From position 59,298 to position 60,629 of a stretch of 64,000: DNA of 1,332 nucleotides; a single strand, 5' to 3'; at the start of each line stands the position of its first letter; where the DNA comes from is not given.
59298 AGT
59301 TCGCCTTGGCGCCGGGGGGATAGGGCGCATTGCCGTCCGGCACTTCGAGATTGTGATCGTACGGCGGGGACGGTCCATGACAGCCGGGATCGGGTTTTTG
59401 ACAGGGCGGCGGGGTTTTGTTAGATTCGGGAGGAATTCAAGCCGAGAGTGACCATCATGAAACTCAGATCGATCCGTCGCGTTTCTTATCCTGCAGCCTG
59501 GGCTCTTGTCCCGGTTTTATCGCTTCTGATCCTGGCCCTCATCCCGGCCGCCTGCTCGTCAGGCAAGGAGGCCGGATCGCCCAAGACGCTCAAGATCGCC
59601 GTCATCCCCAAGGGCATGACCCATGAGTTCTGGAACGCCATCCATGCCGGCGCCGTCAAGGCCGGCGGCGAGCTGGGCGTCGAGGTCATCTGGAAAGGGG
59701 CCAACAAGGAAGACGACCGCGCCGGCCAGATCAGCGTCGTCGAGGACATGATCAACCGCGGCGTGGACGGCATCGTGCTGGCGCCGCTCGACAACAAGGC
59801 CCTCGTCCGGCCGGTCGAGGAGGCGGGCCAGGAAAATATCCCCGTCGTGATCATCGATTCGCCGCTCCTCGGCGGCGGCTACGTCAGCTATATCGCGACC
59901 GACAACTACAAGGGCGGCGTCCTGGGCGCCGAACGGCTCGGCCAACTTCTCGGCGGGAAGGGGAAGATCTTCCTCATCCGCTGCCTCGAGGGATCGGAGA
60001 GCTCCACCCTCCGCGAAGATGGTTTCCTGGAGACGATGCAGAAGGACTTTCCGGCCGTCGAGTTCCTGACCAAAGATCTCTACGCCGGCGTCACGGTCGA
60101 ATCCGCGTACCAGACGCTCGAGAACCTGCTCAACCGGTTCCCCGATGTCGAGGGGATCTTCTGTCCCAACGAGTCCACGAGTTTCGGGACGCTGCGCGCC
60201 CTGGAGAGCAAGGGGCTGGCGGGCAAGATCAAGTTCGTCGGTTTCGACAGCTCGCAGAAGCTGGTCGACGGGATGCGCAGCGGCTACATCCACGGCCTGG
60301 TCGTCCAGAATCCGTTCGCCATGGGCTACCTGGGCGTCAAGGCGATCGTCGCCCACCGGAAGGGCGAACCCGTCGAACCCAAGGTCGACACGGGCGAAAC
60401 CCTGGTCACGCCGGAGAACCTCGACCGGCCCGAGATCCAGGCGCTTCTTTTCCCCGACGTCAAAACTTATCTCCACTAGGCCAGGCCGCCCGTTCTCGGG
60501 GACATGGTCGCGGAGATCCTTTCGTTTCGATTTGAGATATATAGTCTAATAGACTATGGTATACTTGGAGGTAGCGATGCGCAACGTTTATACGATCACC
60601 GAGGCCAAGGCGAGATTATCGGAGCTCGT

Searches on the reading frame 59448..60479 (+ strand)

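Call 10: search_protein_families(library=pfam, proteins=[window:59448-60479:+], max_evalue=0.01)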
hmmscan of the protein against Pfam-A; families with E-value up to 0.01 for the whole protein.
window:59448-60479:+ (343 aa): 3 families
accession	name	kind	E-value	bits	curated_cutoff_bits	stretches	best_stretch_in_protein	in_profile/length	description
PF13407.12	Peripla_BP_4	-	1.3e-64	218.7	35.1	1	50-307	1-257/258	Periplasmic binding protein domain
PF00532.27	Peripla_BP_1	-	3.7e-15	56.6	22.2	1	48-275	2-225/281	Periplasmic binding proteins and sugar binding domain of LacI family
PF13377.12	Peripla_BP_3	-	0.0018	18.8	26.5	1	181-311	21-152/167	Periplasmic binding protein-like domain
